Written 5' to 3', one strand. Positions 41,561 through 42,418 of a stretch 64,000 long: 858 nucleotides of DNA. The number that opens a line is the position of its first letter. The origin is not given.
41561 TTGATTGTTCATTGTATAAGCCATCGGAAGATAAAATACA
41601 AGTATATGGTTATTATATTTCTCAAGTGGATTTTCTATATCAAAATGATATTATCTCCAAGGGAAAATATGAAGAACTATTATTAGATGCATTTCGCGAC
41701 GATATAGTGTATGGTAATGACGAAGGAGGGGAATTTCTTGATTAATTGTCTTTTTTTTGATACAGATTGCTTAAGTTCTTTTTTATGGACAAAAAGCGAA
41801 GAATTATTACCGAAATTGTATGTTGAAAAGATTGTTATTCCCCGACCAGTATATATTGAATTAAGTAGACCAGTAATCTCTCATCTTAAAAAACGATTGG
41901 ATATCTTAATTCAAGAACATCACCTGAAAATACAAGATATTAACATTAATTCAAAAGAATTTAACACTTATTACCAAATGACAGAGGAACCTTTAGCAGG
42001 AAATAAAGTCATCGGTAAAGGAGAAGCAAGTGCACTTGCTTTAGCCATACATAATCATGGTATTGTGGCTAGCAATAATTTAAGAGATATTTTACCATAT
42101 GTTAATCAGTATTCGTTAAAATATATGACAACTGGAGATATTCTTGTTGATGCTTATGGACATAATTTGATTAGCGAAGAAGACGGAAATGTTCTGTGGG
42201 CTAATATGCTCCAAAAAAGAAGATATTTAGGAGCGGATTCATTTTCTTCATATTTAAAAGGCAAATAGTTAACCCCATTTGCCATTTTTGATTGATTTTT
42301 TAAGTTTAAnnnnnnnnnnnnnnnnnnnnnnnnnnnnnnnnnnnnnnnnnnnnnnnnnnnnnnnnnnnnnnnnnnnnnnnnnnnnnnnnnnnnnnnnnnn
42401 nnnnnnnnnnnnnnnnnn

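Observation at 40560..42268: XRE - ImmA/IrrE metallopeptidase - PIN nuclease three-gene module behind a consensus promoter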

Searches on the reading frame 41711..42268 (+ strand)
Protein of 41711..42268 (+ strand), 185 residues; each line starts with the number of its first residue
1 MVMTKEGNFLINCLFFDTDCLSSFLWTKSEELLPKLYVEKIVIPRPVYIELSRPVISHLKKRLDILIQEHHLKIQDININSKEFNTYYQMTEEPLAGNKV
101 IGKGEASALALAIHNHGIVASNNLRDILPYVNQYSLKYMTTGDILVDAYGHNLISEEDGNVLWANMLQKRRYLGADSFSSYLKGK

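Call 3: search_protein_families(library=pfam, proteins=[window:41711-42268:+], max_evalue=1)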
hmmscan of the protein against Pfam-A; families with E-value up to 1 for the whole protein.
window:41711-42268:+ (185 aa): 0 families

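Call 4: search_protein_families(library=padloc, proteins=[window:41711-42268:+], max_evalue=1)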
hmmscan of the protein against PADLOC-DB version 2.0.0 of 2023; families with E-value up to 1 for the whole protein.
window:41711-42268:+ (185 aa): 5 families
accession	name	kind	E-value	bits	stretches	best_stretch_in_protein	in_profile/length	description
PDLC05071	PDC-S70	-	6.2e-06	24.4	1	16-154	5-128/161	-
PDLC05073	PDC-S70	-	0.00063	17.7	1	17-115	6-90/162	-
PDLC04777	PDC-M69C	-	0.0028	15.4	1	30-112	26-112/188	-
PDLC05070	PDC-S70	-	0.01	13.9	1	27-149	18-125/161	-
PDLC05068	PDC-S70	-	0.014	14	1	17-81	6-67/125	-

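Call 5: search_protein_families(library=ncbifam, proteins=[window:41711-42268:+], max_evalue=1)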
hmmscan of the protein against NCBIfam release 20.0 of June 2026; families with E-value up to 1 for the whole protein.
window:41711-42268:+ (185 aa): 1 family
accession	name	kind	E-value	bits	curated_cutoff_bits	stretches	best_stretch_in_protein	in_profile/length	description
NF002084.0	PRK00915.1-1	equivalog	0.13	10.7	748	1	55-128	244-314/523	2-isopropylmalate synthase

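Call 6: find_homologous_proteins(query=window:41738-42268:+, max_evalue=0.001)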
Query window:41738-42268:+ (176 aa): 1005 proteins with E <= 0.001 among 1040 candidates; the best 120 are listed.
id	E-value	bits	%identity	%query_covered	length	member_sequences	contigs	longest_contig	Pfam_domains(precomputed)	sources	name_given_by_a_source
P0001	2.4e-107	374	98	97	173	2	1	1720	PF11848.14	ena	-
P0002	2.7e-66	241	64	100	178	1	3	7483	PF11848.14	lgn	-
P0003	5.9e-65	236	60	93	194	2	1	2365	PF11848.14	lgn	-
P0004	1.1e-64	236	60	100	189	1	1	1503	PF11848.14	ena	-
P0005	1.2e-64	235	61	99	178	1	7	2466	PF11848.14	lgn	-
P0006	4.5e-64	234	61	99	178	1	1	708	PF11848.14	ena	-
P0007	6.4e-64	233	57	100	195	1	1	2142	-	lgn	-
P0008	7.6e-64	233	60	99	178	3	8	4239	PF11848.14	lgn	-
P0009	1.4e-63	232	59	100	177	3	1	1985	PF11848.14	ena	-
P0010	1.6e-63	232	59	100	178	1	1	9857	PF11848.14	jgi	-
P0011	1.7e-63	232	61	99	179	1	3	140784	PF11848.14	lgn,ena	-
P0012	2.9e-63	231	61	99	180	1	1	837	PF11848.14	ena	-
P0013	4.4e-63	230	60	99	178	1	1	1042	PF11848.14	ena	-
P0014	1.9e-62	228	58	100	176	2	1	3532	PF11848.14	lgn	-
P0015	2.4e-62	228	60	100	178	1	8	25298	PF11848.14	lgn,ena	-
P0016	2.5e-62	228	60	93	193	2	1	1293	PF11848.14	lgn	-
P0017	5.7e-62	227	59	100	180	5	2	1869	PF11848.14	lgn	-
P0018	5.8e-62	227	62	97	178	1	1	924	PF11848.14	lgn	-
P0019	8.1e-62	226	60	100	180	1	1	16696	PF11848.14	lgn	-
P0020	9.5e-62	226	61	98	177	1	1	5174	PF11848.14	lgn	-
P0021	1.3e-61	226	59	100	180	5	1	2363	PF11848.14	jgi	-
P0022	1.6e-61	225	59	98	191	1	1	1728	PF11848.14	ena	-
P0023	1.7e-61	225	57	99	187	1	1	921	PF11848.14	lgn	-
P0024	1.8e-61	225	59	100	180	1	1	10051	PF11848.14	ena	-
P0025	2.7e-61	225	60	99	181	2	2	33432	PF11848.14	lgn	-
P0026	3.7e-61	224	59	100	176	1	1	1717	PF11848.14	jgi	-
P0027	3.9e-61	224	57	98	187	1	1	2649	PF11848.14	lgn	-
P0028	4.2e-61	224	59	99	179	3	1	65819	PF11848.14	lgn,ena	-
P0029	6.0e-61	223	59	99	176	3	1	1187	PF11848.14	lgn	-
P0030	6.7e-61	223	59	100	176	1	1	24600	PF11848.14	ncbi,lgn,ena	-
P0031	7.3e-61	223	59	100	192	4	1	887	PF11848.14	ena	-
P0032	8.6e-61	223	57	100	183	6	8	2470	PF11848.14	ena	-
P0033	9.0e-61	223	58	100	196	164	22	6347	PF11848.14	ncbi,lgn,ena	-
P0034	9.6e-61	223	59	100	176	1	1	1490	PF11848.14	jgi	-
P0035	1.2e-60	222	56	100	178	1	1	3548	PF11848.14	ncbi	-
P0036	1.6e-60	222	57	98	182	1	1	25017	PF11848.14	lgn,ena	-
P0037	1.7e-60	222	60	100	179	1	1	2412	PF11848.14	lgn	-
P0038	1.7e-60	222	57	100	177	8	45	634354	PF11848.14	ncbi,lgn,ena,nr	ncbi:MAG: hypothetical protein HFI19_06545 [Lachnospiraceae bacterium]|nr:hypothetical protein [Lach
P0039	1.8e-60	222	56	100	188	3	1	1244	PF11848.14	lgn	-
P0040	1.9e-60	222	58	98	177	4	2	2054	PF11848.14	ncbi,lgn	ncbi:MAG: hypothetical protein RR911_08080 [Oscillospiraceae bacterium]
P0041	2.0e-60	222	58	100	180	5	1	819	PF11848.14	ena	-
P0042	2.3e-60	221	56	98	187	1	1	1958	PF11848.14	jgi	-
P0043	2.4e-60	221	59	100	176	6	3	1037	PF11848.14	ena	-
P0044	2.5e-60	221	58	100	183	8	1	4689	PF11848.14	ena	-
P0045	5.7e-60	220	59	99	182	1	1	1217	PF11848.14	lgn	-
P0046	5.8e-60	220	58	100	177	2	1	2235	PF11848.14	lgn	-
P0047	6.0e-60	220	60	99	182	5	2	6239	PF11848.14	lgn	-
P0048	7.9e-60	220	57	100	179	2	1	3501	PF11848.14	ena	-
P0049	8.1e-60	220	56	100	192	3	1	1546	PF11848.14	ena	-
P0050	1.5e-59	219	56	100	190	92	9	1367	PF11848.14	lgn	-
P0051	1.9e-59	219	59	98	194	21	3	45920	PF11848.14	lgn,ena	-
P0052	2.2e-59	218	60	99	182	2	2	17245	PF11848.14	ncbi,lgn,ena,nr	ncbi:MAG: hypothetical protein K2K46_04545 [Lachnospiraceae bacterium]|nr:hypothetical protein [Lach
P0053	2.5e-59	218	57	100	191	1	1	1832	PF11848.14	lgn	-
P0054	2.6e-59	218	59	98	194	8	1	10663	PF11848.14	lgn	-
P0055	2.8e-59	218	57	98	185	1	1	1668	PF11848.14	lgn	-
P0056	4.2e-59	217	57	100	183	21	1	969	PF11848.14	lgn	-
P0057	5.6e-59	217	57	99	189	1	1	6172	PF11848.14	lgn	-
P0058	8.6e-59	216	56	100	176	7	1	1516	PF11848.14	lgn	-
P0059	9.0e-59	216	59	98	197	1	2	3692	PF11848.14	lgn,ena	-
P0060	9.7e-59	216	55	100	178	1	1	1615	PF11848.14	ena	-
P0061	1.5e-58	216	58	98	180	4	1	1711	PF11848.14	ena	-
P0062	2.1e-58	215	55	99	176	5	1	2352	PF11848.14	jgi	-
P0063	3.1e-58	215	57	100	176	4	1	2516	PF11848.14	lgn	-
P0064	3.1e-58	215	57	96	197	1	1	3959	PF11848.14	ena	-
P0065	3.5e-58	214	55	100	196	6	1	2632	PF11848.14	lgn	-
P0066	3.6e-58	214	57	98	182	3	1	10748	PF11848.14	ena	-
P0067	4.3e-58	214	55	100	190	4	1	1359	PF11848.14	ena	-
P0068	4.4e-58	214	57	100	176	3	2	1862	PF11848.14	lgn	-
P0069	4.4e-58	214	56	99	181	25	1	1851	PF11848.14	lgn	-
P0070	4.5e-58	214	56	100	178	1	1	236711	PF11848.14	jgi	-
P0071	5.4e-58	214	57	98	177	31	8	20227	PF11848.14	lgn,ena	-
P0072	6.5e-58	213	55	100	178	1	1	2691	PF11848.14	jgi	-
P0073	7.1e-58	213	56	100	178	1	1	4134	PF11848.14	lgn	-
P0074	7.4e-58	213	57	98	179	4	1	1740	PF11848.14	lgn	-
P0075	1.0e-57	213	57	99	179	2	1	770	PF11848.14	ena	-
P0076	1.2e-57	213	55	100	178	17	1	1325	PF11848.14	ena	-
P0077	1.4e-57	212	57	98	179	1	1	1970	PF11848.14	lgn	-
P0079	2.3e-57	212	55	100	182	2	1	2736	PF11848.14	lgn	-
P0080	2.9e-57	211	56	100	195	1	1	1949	PF11848.14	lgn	-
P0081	3.1e-57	211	57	100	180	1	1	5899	PF11848.14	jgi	jgi:predicted nucleic acid-binding protein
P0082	3.8e-57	211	58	97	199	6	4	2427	PF11848.14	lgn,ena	-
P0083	7.2e-57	210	53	97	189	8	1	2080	PF11848.14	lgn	-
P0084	1.0e-56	210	54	97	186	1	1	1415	PF11848.14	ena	-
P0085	1.0e-56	210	57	99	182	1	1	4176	PF11848.14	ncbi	-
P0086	2.0e-56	209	53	100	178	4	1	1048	PF11848.14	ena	-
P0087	2.4e-56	208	56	100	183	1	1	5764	PF11848.14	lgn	-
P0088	2.7e-56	208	55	99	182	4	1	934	PF11848.14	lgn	-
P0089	4.2e-56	208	56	97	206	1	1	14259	PF11848.14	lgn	-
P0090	4.5e-56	207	57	97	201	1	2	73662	PF11848.14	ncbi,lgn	-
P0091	5.1e-56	207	56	99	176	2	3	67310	PF11848.14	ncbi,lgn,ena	-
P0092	5.7e-56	207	56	100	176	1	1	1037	PF11848.14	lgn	-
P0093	5.7e-56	207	56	100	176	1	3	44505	PF11848.14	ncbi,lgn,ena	-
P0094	5.9e-56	207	55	100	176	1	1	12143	PF11848.14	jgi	-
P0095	7.6e-56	207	56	100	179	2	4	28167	PF11848.14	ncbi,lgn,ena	-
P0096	8.2e-56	207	55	100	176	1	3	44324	PF11848.14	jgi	-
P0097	1.3e-55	206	54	99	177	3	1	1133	PF11848.14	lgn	-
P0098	1.5e-55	206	56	100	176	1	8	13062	PF11848.14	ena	-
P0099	1.6e-55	206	56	100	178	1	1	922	PF11848.14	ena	-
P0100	1.7e-55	206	55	100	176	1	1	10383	PF11848.14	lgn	-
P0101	2.2e-55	205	55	100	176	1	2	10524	PF11848.14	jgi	-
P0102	2.6e-55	205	55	99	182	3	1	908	PF11848.14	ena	-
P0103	2.9e-55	205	56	100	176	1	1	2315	PF11848.14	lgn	-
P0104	3.1e-55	205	53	100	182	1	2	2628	PF11848.14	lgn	-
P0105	3.1e-55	205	53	99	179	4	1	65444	PF11848.14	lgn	-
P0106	3.6e-55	205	57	97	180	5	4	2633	PF11848.14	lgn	-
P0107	3.9e-55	204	57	98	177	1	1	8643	PF11848.14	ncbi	-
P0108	4.0e-55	204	55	100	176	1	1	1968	PF11848.14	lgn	-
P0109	4.1e-55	204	53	100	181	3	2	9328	PF11848.14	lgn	-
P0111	7.1e-55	204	55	98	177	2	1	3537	PF11848.14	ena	-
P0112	8.1e-55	203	53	100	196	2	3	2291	PF11848.14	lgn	-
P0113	1.2e-54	203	53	100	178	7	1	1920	PF11848.14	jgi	jgi:predicted nucleic acid-binding protein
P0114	1.4e-54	203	54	98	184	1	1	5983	PF11848.14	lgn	-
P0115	1.6e-54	202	54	100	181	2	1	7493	PF11848.14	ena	-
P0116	2.0e-54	202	54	96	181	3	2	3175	PF11848.14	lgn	-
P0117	2.5e-54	202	54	100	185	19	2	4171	PF11848.14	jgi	-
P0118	2.6e-54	202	54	99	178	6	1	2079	PF11848.14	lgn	-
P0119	3.6e-54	201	52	100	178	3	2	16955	PF11848.14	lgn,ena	-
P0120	4.2e-54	201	55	98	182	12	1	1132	PF11848.14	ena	-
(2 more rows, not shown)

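Call 11: find_encoding_contigs(protein=P0038, flank=8000, max_places=4)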
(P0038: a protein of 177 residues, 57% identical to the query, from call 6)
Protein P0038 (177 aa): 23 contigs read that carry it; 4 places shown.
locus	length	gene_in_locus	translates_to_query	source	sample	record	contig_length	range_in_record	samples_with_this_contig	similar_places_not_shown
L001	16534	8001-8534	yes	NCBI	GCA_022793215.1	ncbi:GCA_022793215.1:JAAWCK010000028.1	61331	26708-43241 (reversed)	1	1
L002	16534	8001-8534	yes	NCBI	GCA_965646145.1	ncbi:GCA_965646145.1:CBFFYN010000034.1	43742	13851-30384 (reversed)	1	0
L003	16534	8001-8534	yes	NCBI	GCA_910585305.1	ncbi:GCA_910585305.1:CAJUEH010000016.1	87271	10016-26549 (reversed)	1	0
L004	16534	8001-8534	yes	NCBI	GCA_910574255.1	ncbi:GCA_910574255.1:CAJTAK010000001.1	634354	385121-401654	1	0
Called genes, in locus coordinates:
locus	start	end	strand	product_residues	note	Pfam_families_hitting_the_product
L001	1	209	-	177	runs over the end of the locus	PF12724:Flavodoxin_5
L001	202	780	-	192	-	-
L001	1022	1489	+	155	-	PF00903:Glyoxalase, PF12681:Glyoxalase_2, PF22677:Ble-like_N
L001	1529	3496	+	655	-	PF22527:DEXQc_Suv3, PF00271:Helicase_C, PF12513:SUV3_C (weak)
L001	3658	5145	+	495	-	PF00370:FGGY_N, PF02782:FGGY_C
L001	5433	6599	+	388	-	PF13175:AAA_15, PF13304:AAA_21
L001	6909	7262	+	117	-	PF13560:HTH_31, PF12844:HTH_19, PF01381:HTH_3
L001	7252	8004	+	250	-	PF06114:Peptidase_M78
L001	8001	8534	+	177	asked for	PF11848:DUF3368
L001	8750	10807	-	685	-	PF13589:HATPase_c_3 (faint), PF00183:HSP90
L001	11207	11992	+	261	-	PF00657:Lipase_GDSL (weak), PF13472:Lipase_GDSL_2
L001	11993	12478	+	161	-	PF14270:DUF4358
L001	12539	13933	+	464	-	PF03062:MBOAT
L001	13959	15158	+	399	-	PF16822:ALGX, PF14286:DHHW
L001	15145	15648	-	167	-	PF18988:DUF5721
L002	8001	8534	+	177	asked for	PF11848:DUF3368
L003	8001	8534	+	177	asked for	PF11848:DUF3368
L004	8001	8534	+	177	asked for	PF11848:DUF3368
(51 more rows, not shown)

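Call 12: find_encoding_contigs(protein=P0070, flank=8000, max_places=3)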
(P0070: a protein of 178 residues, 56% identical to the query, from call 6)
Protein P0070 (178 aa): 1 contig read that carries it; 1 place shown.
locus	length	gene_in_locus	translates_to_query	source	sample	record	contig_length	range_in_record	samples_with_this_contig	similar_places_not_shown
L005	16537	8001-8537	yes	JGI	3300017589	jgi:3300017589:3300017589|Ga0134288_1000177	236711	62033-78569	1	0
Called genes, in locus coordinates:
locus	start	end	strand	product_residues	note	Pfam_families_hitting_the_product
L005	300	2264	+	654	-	-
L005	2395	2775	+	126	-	-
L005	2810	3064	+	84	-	-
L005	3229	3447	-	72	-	PF13560:HTH_31, PF12844:HTH_19, PF01381:HTH_3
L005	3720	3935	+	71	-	-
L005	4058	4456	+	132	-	-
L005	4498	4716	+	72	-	PF12728:HTH_17 (faint)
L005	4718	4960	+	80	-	-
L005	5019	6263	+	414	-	PF14659:Phage_int_SAM_3 (faint), PF00589:Phage_integrase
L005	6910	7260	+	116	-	PF13560:HTH_31, PF12844:HTH_19, PF01381:HTH_3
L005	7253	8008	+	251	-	PF06114:Peptidase_M78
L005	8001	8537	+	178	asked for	PF11848:DUF3368 (weak)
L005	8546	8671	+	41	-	-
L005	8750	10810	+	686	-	PF24898:GGDEF_GdpP, PF01368:DHH, PF02272:DHHA1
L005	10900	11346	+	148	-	PF01281:Ribosomal_L9_N, PF03948:Ribosomal_L9_C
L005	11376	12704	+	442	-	PF00772:DnaB, PF03796:DnaB_C, PF13481:AAA_25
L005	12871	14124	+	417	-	PF05977:MFS_3, PF07690:MFS_1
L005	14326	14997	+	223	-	PF13411:MerR_1, PF00376:MerR (weak)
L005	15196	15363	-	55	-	PF00037:Fer4 (weak), PF13237:Fer4_10, PF25160:LdpA_Fe-S-bd (faint), PF12838:Fer4_7, PF13187:Fer4_9, PF12797:Fer4_2 (weak), PF00037:Fer4, PF12837:Fer4_6 (weak), +5 more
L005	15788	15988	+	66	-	PF08984:DUF1858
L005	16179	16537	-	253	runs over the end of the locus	PF05389:MecA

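Call 14: find_related_loci(query=A1, collection=genome_contigs, flank=10000)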
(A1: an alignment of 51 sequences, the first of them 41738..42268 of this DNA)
Query A1 (176 aa) in genome_contigs; peptide patterns used: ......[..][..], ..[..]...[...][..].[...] (x = any residue, [..] = any of these).
394 stretches matched a pattern; 320 encode a relative of the query (tblastn E <= 1e-3); the best 80 are kept; 80 distinct loci.
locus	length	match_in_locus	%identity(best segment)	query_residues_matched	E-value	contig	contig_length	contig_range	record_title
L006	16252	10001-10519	60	1-173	5e-71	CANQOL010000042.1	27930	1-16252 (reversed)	MAG: uncultured Acetatifactor sp. isolate Lapin-032__bin56 genome assembly, contig: Lapin-032__NODE_2718_length_27930_co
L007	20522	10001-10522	59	1-174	9e-69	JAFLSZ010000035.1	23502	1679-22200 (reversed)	MAG: Lachnospiraceae bacterium isolate HAN040 Seq35, whole genome shotgun sequence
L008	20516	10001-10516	58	5-176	2e-68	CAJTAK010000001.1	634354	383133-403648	Clostridia bacterium isolate A46_38.BP.DSS genome assembly, contig: MGBC000058.1, whole genome shotgun sequence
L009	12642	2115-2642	59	1-176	2e-68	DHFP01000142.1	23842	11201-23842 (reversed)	MAG TPA_asm: Clostridiales bacterium UBA4821 UBA4821_contig_21877, whole genome shotgun sequence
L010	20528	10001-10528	57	1-176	7e-68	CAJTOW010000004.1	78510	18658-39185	MAG TPA_asm: uncultured Lachnospiraceae bacterium isolate MGBC105122 genome assembly, contig: MGBC105122.4, whole genome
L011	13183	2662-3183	59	1-174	2e-66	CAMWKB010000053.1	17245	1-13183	MAG TPA_asm: uncultured Lachnospiraceae bacterium isolate SRR14411261_bin.5_metawrap_v1.3_MAG genome assembly, contig: N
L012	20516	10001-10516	58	5-176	1e-65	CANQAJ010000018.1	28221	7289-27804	MAG: uncultured Clostridia bacterium isolate Lapin-002__bin18 genome assembly, contig: Lapin-002__NODE_2171_length_28221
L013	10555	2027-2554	55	1-176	8e-64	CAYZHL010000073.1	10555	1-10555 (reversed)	MAG TPA_asm: uncultured Clostridia bacterium isolate SRP239243_co1_314 genome assembly, contig: NODE_11110_length_10555_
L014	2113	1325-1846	55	1-174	1e-66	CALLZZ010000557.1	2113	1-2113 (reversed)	MAG TPA_asm: uncultured Clostridia bacterium isolate SRR1561995_bin.103_CONCOCT_v1.1_MAG genome assembly, contig: ERZ724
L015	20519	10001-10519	56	1-173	4e-65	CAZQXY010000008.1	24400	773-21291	MAG TPA_asm: uncultured Desulfovibrionaceae bacterium isolate binchicken_co39_542 genome assembly, contig: NODE_4959_len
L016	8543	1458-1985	56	1-176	6e-65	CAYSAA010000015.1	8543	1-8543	MAG TPA_asm: uncultured Atribacterota bacterium isolate SRP067234_co1_85 genome assembly, contig: k99_737833, whole geno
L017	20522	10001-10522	55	1-174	2e-64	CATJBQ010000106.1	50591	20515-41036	MAG: uncultured Lachnospiraceae bacterium isolate iMGMC-120_1678881706 genome assembly, contig: MegahitA5_4540, whole ge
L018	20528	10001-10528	55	1-176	3e-64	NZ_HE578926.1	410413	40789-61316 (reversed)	Dielma fastidiosa strain type strain: JC13, whole genome shotgun sequence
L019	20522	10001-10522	55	1-174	9e-64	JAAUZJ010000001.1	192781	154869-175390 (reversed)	MAG: Lachnospiraceae bacterium isolate Mgla_MAG_17-bin_2 c_000000018287, whole genome shotgun sequence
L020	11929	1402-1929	55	1-176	2e-63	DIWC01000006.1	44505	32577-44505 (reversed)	MAG TPA_asm: Peptococcaceae bacterium UBA6116 UBA6116_contig_1776, whole genome shotgun sequence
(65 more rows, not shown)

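Call 16: predict_structure(alignment_id=A1)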
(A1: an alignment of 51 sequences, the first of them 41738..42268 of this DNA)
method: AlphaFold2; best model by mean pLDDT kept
length: 176 residues; sequences in the alignment: 51
mean_pLDDT: 93.7   pTM: 0.87
mean pLDDT of the five models: 93.7, 93.3, 93.1, 88.2, 87.4
residues with pLDDT >= 90: 150; 70-90: 24; 50-70: 2; < 50: 0
segments of 3 or more residues with pLDDT < 50: none
pLDDT, mean of each block of 10 residues (from residue 1): 88 92 94 96 89 95 96 98 92 96 97 91 95 96 98 93 88 92
secondary structure, 60 per line:
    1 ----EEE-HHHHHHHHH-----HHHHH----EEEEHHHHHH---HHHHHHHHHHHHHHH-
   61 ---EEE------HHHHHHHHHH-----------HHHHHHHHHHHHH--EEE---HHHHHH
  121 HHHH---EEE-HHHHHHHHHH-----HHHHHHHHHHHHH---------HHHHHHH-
elements in order: E5-7 H9-17 H23-27 E32-35 H36-41 H45-59 E64-66 H73-82 H94-106 E109-111 H115-124 E128-130 H132-141 H147-159 H169-175

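Call 19: fold_search(model_id=the predicted structure, library=pdb)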
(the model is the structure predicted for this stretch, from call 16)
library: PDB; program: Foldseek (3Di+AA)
matches with E <= 10: 896; with E <= 0.001: 19
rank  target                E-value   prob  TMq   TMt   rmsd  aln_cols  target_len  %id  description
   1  1y82_D                8.5e-05  1.00  0.56  0.69   3.7       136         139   13  Conserved hypothetical protein Pfu-367848-001 from Pyrococcus furiosus (released 2005-01-25)
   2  1y82_B                1.2e-04  1.00  0.59  0.69   4.0       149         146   12  Conserved hypothetical protein Pfu-367848-001 from Pyrococcus furiosus (released 2005-01-25)
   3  1y82_A                1.2e-04  1.00  0.58  0.68   3.9       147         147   12  Conserved hypothetical protein Pfu-367848-001 from Pyrococcus furiosus (released 2005-01-25)
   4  6ifc_A                1.9e-04  1.00  0.54  0.69   3.6       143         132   16  Crystal structure of VapBC from Salmonella typhimurium (released 2020-01-29)
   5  5ecw_A                2.1e-04  1.00  0.55  0.70   3.8       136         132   14  Structure of the Shigella flexneri VapC mutant D7A (released 2016-02-17)
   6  3h87_B                2.7e-04  1.00  0.54  0.67   4.5       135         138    9  Rv0301 Rv0300 Toxin Antitoxin Complex from Mycobacterium tuberculosis (released 2009-05-05)
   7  6a7v_G                3.8e-04  1.00  0.57  0.69   3.7       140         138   16  Crystal structure of Mycobacterium tuberculosis VapBC11 toxin-antitoxin complex (released 2018-10-10)
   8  5ecd_A                3.8e-04  1.00  0.53  0.68   3.8       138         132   17  Structure of the Shigella flexneri VapC mutant D98N crystal form 1 (released 2016-02-17)
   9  5yww                  4.6e-04  1.00  0.45  0.19   4.1       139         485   13  Archael RuvB-like Holiday junction helicase (released 2018-06-13)
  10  9h6a_A                5.2e-04  1.00  0.53  0.67   4.0       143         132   13  Crystal structure of the E. coli F-plasmid VapBC toxin-antitoxin complex (released 2024-12-18)
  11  6a7v_A                5.2e-04  1.00  0.53  0.66   4.1       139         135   16  Crystal structure of Mycobacterium tuberculosis VapBC11 toxin-antitoxin complex (released 2018-10-10)
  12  4chg_A                5.5e-04  1.00  0.55  0.69   4.0       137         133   15  Crystal structure of VapBC15 complex from Mycobacterium tuberculosis (released 2014-11-12)
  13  5f4h_B                6.2e-04  1.00  0.45  0.21   4.1       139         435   14  Archael RuvB-like Holiday junction helicase (released 2016-12-21)
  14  4xgq_A                6.6e-04  1.00  0.45  0.57   4.3       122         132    9  Crystal structure of addiction module from Mycobacterial species (released 2015-08-12)
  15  8rd3_B                8.0e-04  1.00  0.51  0.43   7.5       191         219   10  Crystal structure of Saccharomyces cerevisiae Nmd4 protein bound to Upf1 helicase domain (released 2024-08-14)
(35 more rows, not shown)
